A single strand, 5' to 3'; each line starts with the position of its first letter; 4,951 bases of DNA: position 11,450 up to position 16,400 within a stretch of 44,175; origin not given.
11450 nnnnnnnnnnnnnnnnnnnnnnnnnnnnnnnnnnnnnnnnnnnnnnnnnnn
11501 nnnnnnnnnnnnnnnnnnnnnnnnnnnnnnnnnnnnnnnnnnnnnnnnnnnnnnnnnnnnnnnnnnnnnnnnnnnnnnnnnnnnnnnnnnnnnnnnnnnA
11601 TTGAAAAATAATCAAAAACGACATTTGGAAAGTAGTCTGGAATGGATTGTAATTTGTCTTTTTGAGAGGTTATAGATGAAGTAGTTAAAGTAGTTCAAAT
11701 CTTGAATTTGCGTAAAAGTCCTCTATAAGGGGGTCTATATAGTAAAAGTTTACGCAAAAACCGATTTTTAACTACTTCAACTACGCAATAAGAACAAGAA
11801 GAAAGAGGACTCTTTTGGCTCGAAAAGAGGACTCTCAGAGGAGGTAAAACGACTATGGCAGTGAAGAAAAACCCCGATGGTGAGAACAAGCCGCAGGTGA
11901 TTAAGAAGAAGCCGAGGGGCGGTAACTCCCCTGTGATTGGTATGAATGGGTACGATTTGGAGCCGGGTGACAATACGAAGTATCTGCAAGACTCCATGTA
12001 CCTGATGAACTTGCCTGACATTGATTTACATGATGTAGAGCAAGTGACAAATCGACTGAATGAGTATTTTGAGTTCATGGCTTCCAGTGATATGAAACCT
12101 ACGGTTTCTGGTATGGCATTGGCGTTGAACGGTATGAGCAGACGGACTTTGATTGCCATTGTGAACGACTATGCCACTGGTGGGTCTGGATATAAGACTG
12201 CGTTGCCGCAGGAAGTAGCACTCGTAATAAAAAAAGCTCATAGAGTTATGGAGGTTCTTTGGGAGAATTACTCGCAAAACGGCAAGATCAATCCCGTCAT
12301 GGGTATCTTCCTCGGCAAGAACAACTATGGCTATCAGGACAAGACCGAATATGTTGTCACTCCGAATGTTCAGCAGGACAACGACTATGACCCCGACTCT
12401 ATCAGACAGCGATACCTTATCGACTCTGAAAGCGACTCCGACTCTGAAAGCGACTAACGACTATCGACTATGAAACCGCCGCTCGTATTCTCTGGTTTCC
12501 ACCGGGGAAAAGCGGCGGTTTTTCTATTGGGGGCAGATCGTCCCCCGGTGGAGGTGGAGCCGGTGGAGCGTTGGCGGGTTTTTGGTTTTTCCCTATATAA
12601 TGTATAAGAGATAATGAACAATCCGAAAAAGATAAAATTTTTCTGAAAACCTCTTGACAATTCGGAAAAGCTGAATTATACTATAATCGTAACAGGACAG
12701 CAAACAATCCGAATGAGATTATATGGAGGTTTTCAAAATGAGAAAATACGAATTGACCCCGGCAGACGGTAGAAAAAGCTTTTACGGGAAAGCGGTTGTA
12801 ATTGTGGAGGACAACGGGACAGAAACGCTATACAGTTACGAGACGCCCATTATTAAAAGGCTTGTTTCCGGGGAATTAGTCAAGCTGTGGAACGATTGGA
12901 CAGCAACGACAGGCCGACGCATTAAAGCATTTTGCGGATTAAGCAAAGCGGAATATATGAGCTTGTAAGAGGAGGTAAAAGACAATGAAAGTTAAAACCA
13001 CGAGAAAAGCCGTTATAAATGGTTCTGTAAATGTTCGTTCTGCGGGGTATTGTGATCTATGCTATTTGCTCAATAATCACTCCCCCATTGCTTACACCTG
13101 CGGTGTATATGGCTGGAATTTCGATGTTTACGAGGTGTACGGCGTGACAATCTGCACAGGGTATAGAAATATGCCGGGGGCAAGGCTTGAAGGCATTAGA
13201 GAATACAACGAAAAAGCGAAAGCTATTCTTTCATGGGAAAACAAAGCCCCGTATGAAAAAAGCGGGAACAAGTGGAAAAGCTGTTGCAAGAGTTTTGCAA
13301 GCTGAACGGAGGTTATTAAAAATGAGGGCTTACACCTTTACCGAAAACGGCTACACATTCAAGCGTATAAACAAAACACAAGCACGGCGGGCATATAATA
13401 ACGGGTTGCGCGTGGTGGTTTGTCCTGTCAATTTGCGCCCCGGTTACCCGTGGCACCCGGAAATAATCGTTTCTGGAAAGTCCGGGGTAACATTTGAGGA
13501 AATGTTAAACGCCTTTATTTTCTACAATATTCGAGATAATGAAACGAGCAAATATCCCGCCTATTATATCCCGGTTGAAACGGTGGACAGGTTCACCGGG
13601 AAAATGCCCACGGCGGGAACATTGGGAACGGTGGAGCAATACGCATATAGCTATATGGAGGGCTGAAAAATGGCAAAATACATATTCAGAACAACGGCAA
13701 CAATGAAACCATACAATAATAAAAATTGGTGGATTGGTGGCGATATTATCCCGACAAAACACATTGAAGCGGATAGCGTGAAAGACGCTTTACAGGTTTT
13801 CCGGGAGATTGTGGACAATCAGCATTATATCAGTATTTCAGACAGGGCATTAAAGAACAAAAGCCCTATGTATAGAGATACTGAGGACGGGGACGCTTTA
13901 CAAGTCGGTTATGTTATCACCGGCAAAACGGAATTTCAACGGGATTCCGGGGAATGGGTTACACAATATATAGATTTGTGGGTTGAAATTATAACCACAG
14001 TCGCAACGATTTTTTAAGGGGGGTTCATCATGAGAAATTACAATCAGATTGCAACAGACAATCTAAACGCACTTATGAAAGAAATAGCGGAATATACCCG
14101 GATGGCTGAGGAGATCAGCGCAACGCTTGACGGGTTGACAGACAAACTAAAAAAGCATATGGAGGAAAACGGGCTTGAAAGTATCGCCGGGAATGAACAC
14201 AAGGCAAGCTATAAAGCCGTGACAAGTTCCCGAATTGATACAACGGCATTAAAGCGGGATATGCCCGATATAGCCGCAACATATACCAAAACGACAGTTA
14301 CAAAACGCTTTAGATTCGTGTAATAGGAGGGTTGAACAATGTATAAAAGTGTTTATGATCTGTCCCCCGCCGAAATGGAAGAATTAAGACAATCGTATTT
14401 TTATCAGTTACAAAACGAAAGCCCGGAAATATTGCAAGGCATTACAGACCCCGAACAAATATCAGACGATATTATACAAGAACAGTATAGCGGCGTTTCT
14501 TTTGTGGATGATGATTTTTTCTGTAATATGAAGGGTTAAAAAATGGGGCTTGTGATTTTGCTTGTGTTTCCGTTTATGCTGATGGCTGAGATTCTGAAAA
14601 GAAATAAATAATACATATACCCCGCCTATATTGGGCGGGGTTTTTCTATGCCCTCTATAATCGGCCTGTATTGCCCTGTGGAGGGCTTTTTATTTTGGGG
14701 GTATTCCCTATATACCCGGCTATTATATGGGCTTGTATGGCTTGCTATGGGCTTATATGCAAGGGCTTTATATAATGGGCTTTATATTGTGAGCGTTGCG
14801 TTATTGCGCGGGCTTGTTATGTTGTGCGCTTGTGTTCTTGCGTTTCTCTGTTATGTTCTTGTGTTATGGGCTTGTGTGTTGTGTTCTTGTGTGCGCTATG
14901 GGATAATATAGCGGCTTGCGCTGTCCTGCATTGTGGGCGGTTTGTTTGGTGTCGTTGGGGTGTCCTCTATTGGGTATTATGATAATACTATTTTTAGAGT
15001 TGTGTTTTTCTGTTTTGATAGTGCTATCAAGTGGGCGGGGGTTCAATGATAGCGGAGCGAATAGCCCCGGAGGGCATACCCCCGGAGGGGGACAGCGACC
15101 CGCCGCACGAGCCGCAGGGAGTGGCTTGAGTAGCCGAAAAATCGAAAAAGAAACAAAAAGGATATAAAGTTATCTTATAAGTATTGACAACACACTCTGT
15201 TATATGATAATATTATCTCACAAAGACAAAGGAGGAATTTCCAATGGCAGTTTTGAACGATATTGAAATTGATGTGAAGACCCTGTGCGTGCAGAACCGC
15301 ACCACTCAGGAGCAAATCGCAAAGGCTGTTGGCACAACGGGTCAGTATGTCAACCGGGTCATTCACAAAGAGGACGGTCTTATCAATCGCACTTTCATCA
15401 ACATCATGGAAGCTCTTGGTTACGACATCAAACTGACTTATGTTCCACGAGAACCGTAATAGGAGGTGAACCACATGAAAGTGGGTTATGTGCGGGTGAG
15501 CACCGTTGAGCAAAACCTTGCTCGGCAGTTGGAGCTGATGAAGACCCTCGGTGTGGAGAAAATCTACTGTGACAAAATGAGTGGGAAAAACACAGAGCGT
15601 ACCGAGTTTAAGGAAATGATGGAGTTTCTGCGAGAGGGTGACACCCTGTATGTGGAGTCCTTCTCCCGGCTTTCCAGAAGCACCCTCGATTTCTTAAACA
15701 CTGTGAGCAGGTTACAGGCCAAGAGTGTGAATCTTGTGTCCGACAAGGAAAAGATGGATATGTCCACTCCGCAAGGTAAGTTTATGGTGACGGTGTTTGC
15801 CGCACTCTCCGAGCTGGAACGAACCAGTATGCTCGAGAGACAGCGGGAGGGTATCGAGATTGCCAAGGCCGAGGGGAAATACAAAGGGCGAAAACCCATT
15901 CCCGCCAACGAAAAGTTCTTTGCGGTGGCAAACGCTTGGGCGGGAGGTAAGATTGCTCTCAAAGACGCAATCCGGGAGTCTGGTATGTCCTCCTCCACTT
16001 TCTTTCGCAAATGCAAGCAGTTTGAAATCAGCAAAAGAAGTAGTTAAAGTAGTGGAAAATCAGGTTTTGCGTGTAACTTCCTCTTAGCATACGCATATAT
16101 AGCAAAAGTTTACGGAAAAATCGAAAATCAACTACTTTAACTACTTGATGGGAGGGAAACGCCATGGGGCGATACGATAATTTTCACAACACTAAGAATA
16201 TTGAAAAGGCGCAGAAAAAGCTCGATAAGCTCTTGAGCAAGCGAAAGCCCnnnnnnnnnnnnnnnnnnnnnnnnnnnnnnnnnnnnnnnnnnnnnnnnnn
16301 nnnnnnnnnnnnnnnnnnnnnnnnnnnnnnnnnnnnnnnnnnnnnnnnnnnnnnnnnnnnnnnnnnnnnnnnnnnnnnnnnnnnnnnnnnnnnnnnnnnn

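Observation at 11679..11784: Three-copy family of nested-palindrome elements at module boundaries (copy A, upstream of terS)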

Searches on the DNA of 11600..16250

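Call 61: search_rna_families(source=window, start=11600, end=16250, threshold=evalue, max_evalue=5)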
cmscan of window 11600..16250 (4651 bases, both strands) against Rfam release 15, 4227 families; matches with E-value up to 5: 10.
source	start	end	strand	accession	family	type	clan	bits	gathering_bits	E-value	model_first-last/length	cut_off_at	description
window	14537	14648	+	RF01859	Phe_leader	Cis-reg; leader;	-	23.2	55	1.3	1-125/125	no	Phenylalanine leader peptide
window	15604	15701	+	RF04185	MIR2118_2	Gene; miRNA;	-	23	120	0.4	1-106/106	no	MIR2118_2 microRNA precursor family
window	13982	14075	-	RF01883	TUG1_2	Gene; lncRNA;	-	21.2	90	4.2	1-89/89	no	Taurine upregulated gene 1 conserved region 2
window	14552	14645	+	RF02701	PsrR1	Gene; sRNA;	-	20.9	42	1.4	1-79/79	no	Photosynthesis regulatory RNA1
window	14619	14694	+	RF02837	anti-hemB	Gene; sRNA;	-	20.7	49.5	0.16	1-81/81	no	Burkholderia RNA 7 (anti-hemB)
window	11678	11787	-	RF00811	mir-84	Gene; miRNA;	-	19.9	60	0.4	1-75/75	no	mir-84 microRNA precursor family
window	14557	14648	+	RF00513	Trp_leader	Cis-reg; leader;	-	19.7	41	1.7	1-100/100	no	Tryptophan operon leader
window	11683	11780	-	RF03567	MIR8024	Gene; miRNA;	-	19.7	57.3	3.5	1-86/86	no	MIR8024 microRNA precursor family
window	11669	11787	+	RF00811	mir-84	Gene; miRNA;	-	19.5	60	0.55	1-75/75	no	mir-84 microRNA precursor family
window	15612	15708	+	RF01515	Afu_514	Gene; snRNA; snoRNA; CD-box;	-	18.1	39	4.1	1-106/106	no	A. fumigatus snoRNA Afu_514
